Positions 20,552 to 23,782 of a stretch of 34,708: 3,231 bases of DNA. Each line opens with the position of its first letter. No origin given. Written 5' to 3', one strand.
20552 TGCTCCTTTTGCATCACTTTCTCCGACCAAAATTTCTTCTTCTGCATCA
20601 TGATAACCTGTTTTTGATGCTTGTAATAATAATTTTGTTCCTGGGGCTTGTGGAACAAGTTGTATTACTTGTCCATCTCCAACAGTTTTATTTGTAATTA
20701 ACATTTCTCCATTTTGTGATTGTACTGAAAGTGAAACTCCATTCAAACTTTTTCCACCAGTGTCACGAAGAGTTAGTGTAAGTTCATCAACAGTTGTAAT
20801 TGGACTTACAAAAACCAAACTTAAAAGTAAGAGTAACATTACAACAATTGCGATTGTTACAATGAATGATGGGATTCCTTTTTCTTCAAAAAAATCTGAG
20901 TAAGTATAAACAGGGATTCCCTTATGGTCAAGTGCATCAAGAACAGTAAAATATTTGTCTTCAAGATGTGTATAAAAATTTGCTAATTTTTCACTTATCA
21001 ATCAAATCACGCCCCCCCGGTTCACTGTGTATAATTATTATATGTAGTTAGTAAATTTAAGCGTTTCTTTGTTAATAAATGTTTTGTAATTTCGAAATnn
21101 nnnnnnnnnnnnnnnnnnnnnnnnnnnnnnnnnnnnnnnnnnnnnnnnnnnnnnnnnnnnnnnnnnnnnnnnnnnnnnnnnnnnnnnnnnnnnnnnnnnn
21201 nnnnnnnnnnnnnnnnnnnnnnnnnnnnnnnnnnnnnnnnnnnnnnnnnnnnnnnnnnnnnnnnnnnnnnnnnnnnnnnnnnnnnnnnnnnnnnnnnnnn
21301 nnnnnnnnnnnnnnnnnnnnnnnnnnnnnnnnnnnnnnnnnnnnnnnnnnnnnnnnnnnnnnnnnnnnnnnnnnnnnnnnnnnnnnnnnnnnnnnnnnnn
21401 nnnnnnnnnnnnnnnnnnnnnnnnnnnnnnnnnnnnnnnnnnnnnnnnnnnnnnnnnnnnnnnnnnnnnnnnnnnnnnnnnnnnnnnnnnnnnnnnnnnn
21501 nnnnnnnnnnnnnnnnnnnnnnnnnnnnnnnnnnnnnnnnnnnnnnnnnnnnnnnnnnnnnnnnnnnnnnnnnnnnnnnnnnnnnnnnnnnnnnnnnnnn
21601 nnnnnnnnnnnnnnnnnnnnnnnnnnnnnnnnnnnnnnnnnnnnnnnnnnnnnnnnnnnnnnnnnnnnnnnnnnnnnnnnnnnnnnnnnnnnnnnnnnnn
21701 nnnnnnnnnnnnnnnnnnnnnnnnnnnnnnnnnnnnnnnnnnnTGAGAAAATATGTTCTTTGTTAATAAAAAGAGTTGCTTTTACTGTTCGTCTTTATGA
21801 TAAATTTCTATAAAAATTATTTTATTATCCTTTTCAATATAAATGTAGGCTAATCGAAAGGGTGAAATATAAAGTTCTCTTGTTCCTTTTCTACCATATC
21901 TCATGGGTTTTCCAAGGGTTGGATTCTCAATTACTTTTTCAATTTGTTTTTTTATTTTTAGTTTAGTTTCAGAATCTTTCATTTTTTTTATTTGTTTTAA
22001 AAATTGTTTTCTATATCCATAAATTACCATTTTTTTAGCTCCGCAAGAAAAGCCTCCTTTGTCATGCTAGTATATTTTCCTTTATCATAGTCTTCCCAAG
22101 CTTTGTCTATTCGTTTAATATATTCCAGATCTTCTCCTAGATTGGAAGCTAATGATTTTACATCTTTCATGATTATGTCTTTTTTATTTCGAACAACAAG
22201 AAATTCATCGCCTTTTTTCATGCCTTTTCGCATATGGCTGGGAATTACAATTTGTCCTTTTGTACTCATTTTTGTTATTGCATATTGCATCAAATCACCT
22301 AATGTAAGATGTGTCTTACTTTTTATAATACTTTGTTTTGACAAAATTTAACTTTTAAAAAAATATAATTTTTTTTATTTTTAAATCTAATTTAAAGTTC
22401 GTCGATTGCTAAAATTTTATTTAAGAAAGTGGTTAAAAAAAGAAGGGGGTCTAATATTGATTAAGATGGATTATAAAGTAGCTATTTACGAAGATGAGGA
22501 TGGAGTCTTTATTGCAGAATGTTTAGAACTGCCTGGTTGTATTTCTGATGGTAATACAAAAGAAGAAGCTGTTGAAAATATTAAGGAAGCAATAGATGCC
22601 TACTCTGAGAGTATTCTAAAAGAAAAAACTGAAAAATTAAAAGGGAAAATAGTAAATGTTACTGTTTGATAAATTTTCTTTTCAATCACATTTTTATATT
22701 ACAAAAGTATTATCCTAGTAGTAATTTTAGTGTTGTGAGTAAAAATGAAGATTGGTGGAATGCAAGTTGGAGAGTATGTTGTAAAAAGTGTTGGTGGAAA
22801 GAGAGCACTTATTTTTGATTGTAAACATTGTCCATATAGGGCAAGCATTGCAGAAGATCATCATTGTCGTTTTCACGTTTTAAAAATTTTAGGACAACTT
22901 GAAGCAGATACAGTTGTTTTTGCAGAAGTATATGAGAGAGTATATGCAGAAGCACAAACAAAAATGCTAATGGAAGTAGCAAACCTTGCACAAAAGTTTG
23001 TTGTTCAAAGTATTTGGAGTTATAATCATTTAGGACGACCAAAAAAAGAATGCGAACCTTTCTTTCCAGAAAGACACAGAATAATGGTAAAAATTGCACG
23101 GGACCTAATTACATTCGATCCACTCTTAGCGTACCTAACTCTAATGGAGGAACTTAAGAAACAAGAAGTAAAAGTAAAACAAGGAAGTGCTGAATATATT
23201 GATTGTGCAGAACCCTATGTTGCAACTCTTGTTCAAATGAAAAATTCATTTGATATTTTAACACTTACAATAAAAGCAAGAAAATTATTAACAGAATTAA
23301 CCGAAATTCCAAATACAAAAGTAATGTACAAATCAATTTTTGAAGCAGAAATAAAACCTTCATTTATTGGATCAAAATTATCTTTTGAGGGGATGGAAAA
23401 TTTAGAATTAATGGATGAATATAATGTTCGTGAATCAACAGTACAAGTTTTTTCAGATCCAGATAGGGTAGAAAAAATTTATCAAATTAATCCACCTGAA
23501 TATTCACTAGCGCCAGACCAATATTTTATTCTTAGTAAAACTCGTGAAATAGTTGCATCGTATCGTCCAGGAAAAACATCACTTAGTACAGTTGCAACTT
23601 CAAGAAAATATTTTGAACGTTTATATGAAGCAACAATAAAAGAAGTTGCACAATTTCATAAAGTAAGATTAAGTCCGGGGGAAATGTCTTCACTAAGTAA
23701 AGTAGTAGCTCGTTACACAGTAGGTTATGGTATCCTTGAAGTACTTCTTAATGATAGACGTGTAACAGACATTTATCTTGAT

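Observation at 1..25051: Three collinear giant surface-protein paralogues clustered with a pilin-like protein, a minimal archaeosortase-like protein and a long FlaI/PilB-type ATPase: candidate undescribed cell-surface or host-contact system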

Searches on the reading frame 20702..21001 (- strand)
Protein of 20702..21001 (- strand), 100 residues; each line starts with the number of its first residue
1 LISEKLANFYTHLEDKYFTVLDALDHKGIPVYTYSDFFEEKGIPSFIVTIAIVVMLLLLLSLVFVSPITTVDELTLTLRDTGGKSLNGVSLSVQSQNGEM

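Call 47: find_related_loci(query=A4, collection=metagenome_contigs, flank=10000)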
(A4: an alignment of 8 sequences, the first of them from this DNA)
Query A4 (100 aa) in metagenome_contigs; peptide patterns used: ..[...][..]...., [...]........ (x = any residue, [..] = any of these).
190 stretches matched a pattern; 38 encode a relative of the query (tblastn E <= 1e-3); 38 distinct loci.
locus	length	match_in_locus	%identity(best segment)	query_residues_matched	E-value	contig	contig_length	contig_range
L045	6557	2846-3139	72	1-98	4e-47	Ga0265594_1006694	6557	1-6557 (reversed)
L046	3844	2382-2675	73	1-98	4e-43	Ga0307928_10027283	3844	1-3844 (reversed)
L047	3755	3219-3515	60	1-99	1e-38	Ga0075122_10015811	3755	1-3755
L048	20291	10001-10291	60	1-98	1e-37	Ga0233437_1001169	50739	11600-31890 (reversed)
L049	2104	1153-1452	58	1-100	9e-37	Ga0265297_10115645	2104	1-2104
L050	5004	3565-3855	60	1-98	3e-36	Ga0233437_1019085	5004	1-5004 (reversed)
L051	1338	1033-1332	53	1-100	4e-36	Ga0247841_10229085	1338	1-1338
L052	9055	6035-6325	57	1-98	3e-35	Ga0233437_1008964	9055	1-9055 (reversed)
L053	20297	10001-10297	59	1-99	4e-35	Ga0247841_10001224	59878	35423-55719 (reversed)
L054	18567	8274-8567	55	1-98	4e-34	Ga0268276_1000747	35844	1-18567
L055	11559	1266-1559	55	1-98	2e-33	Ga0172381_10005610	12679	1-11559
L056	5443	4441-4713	58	1-91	4e-33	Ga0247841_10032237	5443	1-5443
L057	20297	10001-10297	55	1-99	8e-32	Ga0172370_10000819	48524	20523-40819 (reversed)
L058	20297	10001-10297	55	1-99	9e-32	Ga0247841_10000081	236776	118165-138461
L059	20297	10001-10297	55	1-99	8e-32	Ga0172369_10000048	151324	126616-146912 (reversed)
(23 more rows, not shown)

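Call 97: find_related_loci(query=A4, collection=viral_contigs, flank=5000)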
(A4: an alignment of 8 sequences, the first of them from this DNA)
Query A4 (100 aa) in viral_contigs; peptide patterns used: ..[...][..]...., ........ (x = any residue, [..] = any of these).
28 stretches matched a pattern, but none encodes a relative of the query by tblastn (E <= 1e-3).

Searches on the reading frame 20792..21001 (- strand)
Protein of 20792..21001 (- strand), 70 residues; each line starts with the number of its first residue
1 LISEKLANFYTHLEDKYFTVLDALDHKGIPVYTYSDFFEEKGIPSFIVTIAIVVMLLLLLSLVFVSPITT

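Call 70: search_protein_representatives(alignment_id=A7)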
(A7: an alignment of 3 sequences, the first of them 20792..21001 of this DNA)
Query: 3 sequences, 73 profile positions. Proteins with E-value up to 0.001 (for the whole library): 915; up to 1e-10: 275; up to 1e-30: 0. The best 150 are listed.
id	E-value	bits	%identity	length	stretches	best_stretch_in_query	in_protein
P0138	5.3e-27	110.3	-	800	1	1-68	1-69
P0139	3.1e-21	91.8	-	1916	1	1-64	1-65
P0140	4.4e-21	91.3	-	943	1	1-68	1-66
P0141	2.0e-20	89.2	-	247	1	2-64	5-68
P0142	5.3e-20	87.9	-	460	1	1-63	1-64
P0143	9.9e-20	87.0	-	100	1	2-65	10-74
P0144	1.4e-19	86.6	-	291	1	1-64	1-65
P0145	2.0e-19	86.0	-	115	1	1-69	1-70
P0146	4.0e-19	85.0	-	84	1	1-68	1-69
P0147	1.6e-18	83.2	-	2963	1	1-66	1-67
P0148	4.2e-18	81.8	-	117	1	1-67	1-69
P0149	5.3e-18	81.5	-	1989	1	1-64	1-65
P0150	6.0e-18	81.3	-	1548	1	1-64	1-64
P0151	7.1e-18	81.0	-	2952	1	1-69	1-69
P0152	9.9e-18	80.6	-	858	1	1-67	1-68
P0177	4.9e-15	72.0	-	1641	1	6-63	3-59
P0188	1.0e-14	70.9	-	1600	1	2-64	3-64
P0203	5.8e-14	68.5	-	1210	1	4-63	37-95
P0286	2.4e-12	63.3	-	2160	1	6-67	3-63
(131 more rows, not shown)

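Call 76: find_encoding_contigs(protein=P0203, flank=10000, max_places=2)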
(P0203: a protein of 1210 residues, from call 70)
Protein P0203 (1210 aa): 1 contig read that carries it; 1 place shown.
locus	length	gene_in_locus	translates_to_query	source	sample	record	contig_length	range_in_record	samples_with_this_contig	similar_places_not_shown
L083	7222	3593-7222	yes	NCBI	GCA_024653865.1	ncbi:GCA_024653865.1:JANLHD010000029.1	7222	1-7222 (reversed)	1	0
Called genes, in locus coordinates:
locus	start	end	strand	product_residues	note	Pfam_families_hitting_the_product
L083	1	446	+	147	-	?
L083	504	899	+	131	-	PF01641:SelR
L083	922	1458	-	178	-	PF00719:Pyrophosphatase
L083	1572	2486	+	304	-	PF00294:PfkB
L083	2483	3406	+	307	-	PF04545:Sigma70_r4 (faint)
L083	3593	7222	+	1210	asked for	PF02369:Big_1 (faint), PF11974:bMG3 (faint), PF13115:YtkA (faint), PF13620:CarboxypepD_reg, PF13715:CarbopepD_reg_2 (faint), PF17210:SdrD_B (faint), PF13620:CarboxypepD_reg (weak), PF13620:CarboxypepD_reg, +3 more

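Call 77: find_encoding_contigs(protein=P0188, flank=10000, max_places=2)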
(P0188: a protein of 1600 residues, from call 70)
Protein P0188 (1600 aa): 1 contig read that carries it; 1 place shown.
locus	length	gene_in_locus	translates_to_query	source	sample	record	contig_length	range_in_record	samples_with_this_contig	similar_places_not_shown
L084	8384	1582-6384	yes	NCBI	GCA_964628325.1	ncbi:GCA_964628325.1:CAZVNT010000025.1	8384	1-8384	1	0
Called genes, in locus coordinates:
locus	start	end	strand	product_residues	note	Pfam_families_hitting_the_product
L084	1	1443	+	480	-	?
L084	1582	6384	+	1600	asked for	-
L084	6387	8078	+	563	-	-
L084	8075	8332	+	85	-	-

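Call 78: find_encoding_contigs(protein=P0286, flank=10000, max_places=2)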
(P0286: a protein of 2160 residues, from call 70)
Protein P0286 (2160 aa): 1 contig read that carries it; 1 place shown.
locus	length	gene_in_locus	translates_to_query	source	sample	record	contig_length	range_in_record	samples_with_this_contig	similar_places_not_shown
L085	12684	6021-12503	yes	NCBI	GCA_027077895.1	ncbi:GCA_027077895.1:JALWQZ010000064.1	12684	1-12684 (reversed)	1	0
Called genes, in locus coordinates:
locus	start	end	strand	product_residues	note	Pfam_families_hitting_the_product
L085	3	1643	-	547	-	?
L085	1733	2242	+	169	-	PF09721:Exosortase_EpsH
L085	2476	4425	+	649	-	-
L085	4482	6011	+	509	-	-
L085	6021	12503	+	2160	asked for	PF13620:CarboxypepD_reg (faint)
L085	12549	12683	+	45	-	?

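Call 79: find_encoding_contigs(protein=P0177, flank=10000, max_places=2)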
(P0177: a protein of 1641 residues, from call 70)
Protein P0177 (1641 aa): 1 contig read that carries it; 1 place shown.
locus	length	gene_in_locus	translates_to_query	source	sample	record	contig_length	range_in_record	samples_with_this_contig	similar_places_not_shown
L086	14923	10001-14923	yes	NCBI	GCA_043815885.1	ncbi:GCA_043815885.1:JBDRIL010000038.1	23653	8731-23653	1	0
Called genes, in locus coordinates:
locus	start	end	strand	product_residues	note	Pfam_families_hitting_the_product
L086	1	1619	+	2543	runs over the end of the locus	PF02369:Big_1 (faint), PF13620:CarboxypepD_reg, PF17802:SpaA (faint), PF22904:NOMO1-like_2nd (faint), PF24025:Ig_DR_A0283-like (faint), PF13620:CarboxypepD_reg (weak)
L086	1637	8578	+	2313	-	PF02369:Big_1 (faint), PF13620:CarboxypepD_reg (faint), PF11974:bMG3 (faint)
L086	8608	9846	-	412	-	PF07282:Cas12f1-like_TNB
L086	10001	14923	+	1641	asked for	PF13620:CarboxypepD_reg (faint)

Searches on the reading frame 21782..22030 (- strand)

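Call 86: search_protein_families(library=pfam, proteins=[window:21782-22030:-], max_evalue=0.1)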
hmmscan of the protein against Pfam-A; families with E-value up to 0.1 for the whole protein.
window:21782-22030:- (82 aa): 4 families
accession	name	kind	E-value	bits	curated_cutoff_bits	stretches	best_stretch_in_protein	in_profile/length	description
PF05016.21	ParE_toxin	-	1.4e-08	35.6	23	1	6-81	3-87/89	ParE toxin of type II toxin-antitoxin system, parDE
PF15781.12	ParE-like_toxin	-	0.00014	22.2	28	1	8-44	5-40/87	ParE-like toxin of type II bacterial toxin-antitoxin system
PF15738.11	YafQ_toxin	-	0.057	14.1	30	0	6-76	5-80/88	Bacterial toxin of type II toxin-antitoxin system, YafQ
PF13376.11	OmdA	-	0.062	13.7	25.6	1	4-34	27-54/60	Bacteriocin-protection, YdeI or OmpD-Associated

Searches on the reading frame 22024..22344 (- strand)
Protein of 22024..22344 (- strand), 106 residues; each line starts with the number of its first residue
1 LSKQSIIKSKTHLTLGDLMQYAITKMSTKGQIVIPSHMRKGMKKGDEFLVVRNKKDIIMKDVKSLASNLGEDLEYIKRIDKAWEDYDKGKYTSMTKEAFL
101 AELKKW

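Call 5: search_protein_families(library=pfam, proteins=[window:22024-22344:-], max_evalue=0.01)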
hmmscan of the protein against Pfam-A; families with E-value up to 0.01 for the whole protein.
window:22024-22344:- (106 aa): 2 families
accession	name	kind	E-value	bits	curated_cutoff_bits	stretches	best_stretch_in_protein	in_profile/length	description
PF04014.23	MazE_antitoxin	-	0.00035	20.9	24.7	1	26-60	4-41/48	Antidote-toxin recognition MazE, bacterial antitoxin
PF14593.12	PH_3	-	0.0042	17.5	25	1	19-77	41-99/104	PH domain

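Call 7: search_protein_families(library=ncbifam, proteins=[window:22024-22344:-], max_evalue=0.1)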
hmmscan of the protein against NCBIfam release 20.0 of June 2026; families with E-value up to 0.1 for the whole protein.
window:22024-22344:- (106 aa): 5 families
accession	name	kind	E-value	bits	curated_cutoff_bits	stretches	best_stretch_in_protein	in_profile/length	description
TIGR01439.1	lp_hng_hel_AbrB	domain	6.6e-05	22.6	28.3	1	23-59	1-40/44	transcriptional regulator, AbrB family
NF040962.1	near_HgcAB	equivalog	0.01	15.7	70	1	22-56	6-42/70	HgcAB-associated protein HgcC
TIGR02609.1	doc_partner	hypoth_equivalog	0.015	15.6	55.9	1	39-79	21-61/74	putative addiction module antidote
NF006352.0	PRK08577.1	equivalog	0.015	15.4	140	1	20-68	3-55/136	hypothetical protein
NF047400.1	MazE_PemI_antitoxin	equivalog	0.069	13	50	0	32-59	11-36/68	type II toxin-antitoxin system PemI/MazE family antitoxin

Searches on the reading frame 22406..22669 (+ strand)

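Call 86: search_protein_families(library=pfam, proteins=[window:22406-22669:+], max_evalue=0.1)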
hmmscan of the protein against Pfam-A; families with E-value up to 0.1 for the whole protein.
window:22406-22669:+ (87 aa): 5 families
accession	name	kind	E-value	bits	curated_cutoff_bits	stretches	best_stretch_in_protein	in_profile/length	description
PF15919.11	HicB_lk_antitox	-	3.7e-08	34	27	1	23-77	1-55/123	HicB_like antitoxin of bacterial toxin-antitoxin system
PF21748.3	UPF0150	-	5.9e-05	23.3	27.3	1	27-65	11-51/64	UPF0150-like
PF24113.1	DUF7387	-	0.00062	20.5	27.9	1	24-68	13-56/85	Family of unknown function (DUF7387)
PF12910.14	PHD_like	-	0.007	16.8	27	1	17-73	50-106/141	Antitoxin of toxin-antitoxin, RelE / RelB, TA system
PF08972.17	DUF1902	-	0.008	16.7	22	1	26-64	6-44/74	Domain of unknown function (DUF1902)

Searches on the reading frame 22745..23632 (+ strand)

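Call 86: search_protein_families(library=pfam, proteins=[window:22745-23632:+], max_evalue=0.1)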
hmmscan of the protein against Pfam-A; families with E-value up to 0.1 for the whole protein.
window:22745-23632:+ (296 aa): 1 family
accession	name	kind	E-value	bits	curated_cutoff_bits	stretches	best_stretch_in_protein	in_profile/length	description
PF24038.1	DUF7347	-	0.014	16.1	27.6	1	39-90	10-61/77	Domain of unknown function (DUF7347)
